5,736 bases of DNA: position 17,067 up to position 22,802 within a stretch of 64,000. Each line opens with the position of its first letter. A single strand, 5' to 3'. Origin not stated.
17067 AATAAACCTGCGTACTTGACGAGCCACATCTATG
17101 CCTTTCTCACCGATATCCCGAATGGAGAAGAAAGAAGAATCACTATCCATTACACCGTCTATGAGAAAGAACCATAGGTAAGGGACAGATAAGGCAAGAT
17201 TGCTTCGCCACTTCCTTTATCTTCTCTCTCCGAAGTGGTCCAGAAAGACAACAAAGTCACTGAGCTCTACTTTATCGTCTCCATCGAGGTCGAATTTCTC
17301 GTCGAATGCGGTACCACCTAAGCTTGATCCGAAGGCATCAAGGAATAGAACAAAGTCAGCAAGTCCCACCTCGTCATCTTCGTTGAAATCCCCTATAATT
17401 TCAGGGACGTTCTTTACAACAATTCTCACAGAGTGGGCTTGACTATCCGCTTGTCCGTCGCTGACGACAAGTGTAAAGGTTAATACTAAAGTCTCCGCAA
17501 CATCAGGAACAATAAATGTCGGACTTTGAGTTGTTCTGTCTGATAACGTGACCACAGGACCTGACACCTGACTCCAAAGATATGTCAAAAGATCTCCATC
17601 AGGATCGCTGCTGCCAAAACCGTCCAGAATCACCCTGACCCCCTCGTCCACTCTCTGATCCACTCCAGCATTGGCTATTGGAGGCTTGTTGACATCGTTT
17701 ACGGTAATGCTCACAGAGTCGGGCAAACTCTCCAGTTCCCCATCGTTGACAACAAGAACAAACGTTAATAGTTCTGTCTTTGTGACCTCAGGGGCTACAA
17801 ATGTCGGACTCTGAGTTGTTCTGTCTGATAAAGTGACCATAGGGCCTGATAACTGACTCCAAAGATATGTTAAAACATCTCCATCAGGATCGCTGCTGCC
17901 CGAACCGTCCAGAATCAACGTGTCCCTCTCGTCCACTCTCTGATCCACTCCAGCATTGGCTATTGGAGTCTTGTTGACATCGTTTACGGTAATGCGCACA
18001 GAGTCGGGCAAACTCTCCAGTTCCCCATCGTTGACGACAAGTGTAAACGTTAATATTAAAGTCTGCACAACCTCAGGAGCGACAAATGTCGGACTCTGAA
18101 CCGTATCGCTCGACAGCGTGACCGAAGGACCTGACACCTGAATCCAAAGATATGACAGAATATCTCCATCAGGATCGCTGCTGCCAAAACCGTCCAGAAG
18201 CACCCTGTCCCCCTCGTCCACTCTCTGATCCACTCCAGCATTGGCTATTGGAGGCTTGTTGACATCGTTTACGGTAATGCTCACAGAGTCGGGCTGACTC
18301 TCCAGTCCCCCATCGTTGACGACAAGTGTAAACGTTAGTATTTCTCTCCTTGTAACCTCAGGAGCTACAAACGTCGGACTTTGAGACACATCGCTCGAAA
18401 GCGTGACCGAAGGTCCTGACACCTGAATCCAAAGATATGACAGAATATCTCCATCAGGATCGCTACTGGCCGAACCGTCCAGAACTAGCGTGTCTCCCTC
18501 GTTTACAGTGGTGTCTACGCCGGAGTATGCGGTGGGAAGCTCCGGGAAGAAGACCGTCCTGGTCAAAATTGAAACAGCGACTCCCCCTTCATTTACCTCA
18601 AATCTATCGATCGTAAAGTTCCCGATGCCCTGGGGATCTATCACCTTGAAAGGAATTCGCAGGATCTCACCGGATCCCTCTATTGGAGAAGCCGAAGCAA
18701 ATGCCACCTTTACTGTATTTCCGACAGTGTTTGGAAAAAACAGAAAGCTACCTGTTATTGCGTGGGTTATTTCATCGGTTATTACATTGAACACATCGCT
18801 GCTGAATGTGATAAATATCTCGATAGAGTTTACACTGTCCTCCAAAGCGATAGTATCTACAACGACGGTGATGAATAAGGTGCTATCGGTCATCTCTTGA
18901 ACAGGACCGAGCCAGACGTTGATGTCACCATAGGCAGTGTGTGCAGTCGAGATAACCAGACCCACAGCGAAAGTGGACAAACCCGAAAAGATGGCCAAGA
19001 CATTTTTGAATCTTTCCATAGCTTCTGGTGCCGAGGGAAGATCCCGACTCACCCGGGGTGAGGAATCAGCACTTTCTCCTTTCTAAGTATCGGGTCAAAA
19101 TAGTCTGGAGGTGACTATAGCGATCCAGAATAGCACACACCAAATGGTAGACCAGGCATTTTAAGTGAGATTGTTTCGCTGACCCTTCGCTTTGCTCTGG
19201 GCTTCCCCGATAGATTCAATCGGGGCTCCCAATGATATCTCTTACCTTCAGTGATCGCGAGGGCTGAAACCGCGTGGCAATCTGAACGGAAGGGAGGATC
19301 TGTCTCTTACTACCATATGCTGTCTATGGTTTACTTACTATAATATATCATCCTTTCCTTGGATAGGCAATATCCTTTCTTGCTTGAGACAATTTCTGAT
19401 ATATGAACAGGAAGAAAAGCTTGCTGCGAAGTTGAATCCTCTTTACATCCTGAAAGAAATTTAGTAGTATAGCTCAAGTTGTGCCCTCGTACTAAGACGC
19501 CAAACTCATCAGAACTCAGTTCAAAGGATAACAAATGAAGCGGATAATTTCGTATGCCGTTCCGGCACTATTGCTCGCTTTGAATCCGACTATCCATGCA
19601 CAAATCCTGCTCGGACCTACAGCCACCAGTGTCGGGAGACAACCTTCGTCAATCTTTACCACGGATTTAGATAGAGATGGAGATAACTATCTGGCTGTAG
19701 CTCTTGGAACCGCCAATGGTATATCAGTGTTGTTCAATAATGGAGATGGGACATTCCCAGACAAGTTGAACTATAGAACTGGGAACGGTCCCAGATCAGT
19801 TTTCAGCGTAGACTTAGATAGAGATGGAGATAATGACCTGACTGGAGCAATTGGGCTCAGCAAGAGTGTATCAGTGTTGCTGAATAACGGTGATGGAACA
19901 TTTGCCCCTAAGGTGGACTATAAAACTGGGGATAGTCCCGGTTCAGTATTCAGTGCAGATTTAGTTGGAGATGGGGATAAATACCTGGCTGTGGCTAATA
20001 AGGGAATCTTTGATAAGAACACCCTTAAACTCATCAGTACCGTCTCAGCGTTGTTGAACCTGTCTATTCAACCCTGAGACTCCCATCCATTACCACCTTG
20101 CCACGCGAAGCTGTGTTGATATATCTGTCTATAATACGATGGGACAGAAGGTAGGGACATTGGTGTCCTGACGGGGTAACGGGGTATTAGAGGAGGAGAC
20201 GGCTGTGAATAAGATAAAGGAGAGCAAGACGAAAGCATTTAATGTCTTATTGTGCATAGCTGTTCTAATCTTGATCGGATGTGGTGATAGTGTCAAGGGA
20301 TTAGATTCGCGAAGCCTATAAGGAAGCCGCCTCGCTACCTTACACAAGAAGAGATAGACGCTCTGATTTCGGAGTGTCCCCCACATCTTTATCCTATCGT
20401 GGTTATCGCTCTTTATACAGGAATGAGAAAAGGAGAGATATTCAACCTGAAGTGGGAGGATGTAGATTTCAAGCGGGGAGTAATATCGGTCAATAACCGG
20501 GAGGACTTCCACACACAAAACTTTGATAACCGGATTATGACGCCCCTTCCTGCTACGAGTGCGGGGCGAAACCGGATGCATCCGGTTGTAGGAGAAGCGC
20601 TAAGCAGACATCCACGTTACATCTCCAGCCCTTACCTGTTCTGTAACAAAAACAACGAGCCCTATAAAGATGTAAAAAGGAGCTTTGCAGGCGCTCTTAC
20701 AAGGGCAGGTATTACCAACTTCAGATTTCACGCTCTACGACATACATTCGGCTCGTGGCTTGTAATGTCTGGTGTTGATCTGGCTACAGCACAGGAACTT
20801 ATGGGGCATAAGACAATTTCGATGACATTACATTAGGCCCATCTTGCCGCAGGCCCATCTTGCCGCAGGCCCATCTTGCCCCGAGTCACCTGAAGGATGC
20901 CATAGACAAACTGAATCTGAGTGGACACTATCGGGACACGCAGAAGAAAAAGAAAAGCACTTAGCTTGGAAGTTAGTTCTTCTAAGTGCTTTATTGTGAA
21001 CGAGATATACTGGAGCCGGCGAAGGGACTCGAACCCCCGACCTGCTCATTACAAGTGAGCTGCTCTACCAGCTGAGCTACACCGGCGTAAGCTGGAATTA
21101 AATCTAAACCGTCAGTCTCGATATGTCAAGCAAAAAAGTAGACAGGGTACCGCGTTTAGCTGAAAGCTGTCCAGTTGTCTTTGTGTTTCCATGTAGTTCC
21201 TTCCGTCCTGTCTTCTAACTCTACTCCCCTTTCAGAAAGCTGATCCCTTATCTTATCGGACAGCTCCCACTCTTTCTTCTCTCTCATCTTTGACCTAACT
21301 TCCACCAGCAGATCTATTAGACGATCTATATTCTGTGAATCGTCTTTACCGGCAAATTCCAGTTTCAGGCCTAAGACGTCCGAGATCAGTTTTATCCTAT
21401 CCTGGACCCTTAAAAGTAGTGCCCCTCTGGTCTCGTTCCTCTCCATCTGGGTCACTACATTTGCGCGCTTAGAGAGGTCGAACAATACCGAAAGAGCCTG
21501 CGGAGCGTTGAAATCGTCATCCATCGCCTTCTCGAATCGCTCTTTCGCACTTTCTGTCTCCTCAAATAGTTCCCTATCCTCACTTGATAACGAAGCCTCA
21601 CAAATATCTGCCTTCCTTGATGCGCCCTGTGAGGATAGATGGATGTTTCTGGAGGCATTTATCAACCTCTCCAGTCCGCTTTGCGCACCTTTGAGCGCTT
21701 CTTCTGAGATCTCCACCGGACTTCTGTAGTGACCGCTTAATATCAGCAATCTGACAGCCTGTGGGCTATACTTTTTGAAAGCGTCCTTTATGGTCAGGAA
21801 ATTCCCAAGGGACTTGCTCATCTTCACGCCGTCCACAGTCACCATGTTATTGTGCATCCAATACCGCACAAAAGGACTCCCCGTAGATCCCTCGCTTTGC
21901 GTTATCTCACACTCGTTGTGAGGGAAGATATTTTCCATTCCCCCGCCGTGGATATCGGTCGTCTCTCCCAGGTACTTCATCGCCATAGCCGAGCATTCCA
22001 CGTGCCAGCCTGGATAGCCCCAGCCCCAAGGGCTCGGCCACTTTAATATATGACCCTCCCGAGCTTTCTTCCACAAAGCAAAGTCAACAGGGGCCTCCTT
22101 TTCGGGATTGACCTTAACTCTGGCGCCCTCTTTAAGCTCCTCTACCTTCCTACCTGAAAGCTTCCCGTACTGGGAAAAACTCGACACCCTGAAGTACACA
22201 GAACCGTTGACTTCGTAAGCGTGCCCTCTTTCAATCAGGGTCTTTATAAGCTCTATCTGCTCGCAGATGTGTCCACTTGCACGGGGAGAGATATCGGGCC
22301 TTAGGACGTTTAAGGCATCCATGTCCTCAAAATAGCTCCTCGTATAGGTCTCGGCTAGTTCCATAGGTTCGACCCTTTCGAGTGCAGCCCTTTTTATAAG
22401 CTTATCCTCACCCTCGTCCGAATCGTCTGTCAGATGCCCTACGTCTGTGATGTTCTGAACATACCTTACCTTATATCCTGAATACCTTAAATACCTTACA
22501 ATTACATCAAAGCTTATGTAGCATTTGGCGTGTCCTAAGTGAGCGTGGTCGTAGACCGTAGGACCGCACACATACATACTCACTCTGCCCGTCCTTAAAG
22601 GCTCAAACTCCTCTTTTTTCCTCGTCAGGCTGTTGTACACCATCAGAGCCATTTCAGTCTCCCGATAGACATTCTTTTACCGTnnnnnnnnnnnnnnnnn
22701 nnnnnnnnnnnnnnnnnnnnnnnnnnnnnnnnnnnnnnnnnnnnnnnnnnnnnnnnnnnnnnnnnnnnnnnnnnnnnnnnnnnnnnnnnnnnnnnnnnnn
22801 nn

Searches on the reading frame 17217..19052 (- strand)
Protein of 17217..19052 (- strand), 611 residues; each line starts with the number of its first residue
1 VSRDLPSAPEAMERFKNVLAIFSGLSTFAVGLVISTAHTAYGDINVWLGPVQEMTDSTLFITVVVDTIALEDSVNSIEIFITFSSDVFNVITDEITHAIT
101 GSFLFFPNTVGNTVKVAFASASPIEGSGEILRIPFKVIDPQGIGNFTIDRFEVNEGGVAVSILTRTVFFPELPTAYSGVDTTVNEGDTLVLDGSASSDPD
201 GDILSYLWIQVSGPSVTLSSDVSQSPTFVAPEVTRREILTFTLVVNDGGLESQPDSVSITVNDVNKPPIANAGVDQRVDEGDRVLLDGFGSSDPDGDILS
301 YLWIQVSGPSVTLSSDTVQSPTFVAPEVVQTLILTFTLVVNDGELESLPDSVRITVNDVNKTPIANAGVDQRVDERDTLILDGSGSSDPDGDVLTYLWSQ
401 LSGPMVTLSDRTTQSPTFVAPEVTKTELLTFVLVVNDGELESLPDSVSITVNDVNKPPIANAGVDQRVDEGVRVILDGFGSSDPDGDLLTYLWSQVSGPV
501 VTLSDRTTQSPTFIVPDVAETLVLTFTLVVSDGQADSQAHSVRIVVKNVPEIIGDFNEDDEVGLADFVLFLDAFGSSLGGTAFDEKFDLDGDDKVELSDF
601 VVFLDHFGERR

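Call 59: search_protein_families(library=pfam, proteins=[window:17217-19052:-])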
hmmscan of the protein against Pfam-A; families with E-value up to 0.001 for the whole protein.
window:17217-19052:- (611 aa): 8 families
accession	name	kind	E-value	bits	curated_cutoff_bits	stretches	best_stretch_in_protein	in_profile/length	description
PF22352.2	K319L-like_PKD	-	2.6e-68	226.5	27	4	178-261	2-84/84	K319L-like, PKD domain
PF18911.6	PKD_4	-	8.1e-33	112.8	27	4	360-399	1-40/85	PKD domain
PF21027.3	Sde0182_C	-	8.7e-25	87.6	27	2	378-441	1-71/83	Cellulose-binding protein Sde0182, C-terminal domain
PF17963.7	Big_9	-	2e-19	70.7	23.6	3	455-544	1-88/89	Bacterial Ig domain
PF17803.7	Cadherin_4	-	6.1e-15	55.9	25.1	2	446-498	2-56/71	Bacterial cadherin-like domain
PF02010.21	REJ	-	1.3e-14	54.1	25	2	180-320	93-263/452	REJ domain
PF02369.22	Big_1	-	6.3e-08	33.1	34.9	0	351-405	20-74/93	Bacterial Ig-like domain (group 1)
PF17892.7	Cadherin_5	-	2.4e-05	24.5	26.5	0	194-262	31-98/98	Cadherin-like domain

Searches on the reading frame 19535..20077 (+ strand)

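Call 59: search_protein_families(library=pfam, proteins=[window:19535-20077:+])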
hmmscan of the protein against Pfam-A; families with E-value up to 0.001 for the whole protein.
window:19535-20077:+ (180 aa): 1 family
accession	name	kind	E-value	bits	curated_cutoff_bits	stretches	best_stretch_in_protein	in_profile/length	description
PF13517.12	FG-GAP_3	-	1.2e-15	58.2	26.9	2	44-102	1-59/61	FG-GAP-like repeat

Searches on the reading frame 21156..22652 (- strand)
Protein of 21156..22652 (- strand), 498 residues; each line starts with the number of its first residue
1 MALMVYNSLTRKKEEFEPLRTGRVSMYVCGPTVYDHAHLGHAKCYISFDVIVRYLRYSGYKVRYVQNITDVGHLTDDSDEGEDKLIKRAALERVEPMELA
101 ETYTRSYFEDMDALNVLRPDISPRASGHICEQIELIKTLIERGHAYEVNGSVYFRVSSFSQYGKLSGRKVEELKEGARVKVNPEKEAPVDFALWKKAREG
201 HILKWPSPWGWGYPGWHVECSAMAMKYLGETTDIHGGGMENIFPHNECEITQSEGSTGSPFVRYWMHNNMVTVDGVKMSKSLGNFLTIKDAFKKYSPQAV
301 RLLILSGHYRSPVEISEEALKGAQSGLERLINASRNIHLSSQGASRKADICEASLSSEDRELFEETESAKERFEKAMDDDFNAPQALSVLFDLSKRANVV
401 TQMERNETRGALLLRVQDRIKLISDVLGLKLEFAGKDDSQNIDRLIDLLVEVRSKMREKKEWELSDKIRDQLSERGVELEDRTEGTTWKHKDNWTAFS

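Call 41: search_protein_families(library=pfam, proteins=[L009:9413-9628:+, L009:9625-9873:+, L008:9602-9760:+, L010:8034-9389:+, L009:15432-15734:-, L009:15992-16255:-], max_evalue=0.1)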
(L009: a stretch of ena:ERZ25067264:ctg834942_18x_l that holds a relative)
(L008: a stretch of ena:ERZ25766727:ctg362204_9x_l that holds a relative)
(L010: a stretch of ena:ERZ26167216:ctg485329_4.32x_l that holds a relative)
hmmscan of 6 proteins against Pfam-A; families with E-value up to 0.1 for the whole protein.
L009:9413-9628:+ (71 aa): 0 families

L009:9625-9873:+ (82 aa): 1 family
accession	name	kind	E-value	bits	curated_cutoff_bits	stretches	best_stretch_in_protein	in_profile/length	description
PF15738.11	YafQ_toxin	-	3.6e-05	24.4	30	1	9-66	7-64/88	Bacterial toxin of type II toxin-antitoxin system, YafQ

L008:9602-9760:+ (52 aa): 0 families

L010:8034-9389:+ (451 aa): 3 families
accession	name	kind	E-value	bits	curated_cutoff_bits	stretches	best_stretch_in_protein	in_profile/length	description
PF05598.16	DUF772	-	4.1e-17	62.4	23.1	1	53-128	1-74/74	Transposase domain (DUF772)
PF01609.27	DDE_Tnp_1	-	1.2e-12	48.5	23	1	217-396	26-200/200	Transposase DDE domain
PF13751.12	DDE_Tnp_1_6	-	6.9e-09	36.5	25.1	1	329-399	51-124/125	Transposase DDE domain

L009:15432-15734:- (100 aa): 0 families

L009:15992-16255:- (87 aa): 0 families

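Call 42: search_protein_families(library=padloc, proteins=[L009:9413-9628:+, L009:9625-9873:+], max_evalue=0.1)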
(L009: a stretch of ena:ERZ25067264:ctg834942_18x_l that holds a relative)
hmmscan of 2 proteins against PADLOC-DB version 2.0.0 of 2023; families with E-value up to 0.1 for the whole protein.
L009:9413-9628:+ (71 aa): 1 family
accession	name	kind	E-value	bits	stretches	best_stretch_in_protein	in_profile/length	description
PDLC04414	PDC-M10B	-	0.04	12.3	1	9-63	29-84/147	-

L009:9625-9873:+ (82 aa): 0 families

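Call 59: search_protein_families(library=pfam, proteins=[window:21156-22652:-])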
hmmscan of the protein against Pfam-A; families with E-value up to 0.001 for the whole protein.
window:21156-22652:- (498 aa): 5 families
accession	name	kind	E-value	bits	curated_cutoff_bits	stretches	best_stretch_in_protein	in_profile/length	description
PF01406.26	tRNA-synt_1e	-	9.3e-118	393.4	27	1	16-324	2-300/301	tRNA synthetases class I (C) catalytic domain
PF09190.17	DALR_2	-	8.4e-16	58.7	22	1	372-431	1-56/57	DALR domain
PF09334.17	tRNA-synt_1g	-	2.9e-11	43.2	20.1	1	35-154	12-122/391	tRNA synthetases class I (M)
PF00133.28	tRNA-synt_1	-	1.7e-09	37.4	22.7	1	258-314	356-412/414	tRNA synthetases class I (I, L, M and V)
PF01921.24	tRNA-synt_1f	-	9e-05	22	27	0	270-321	274-326/360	tRNA synthetases class I (K)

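Call 92: search_protein_families(library=ncbifam, proteins=[L009:9413-9628:+, L009:9625-9873:+], max_evalue=0.1)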
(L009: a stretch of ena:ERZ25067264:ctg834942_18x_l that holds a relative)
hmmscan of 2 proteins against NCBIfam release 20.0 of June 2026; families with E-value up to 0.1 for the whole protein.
L009:9413-9628:+ (71 aa): 2 families
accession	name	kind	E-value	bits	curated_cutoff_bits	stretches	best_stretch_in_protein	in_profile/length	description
TIGR01025.1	uS19_arch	equivalog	0.015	15.1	139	1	8-56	9-61/135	30S ribosomal protein S19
NF003121.0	PRK04038.1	equivalog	0.049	13.4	146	1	8-55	20-71/145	30S ribosomal protein S19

L009:9625-9873:+ (82 aa): 2 families
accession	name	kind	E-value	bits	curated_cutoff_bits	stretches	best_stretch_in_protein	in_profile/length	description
TIGR02385.1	RelE_StbE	subfamily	4.6e-05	23.8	27.9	1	10-66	7-64/88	type II toxin-antitoxin system mRNA interferase toxin, RelE/StbE family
TIGR00053.1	TIGR00053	subfamily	0.0089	16.6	87.25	1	9-65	8-65/92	YafQ family addiction module toxin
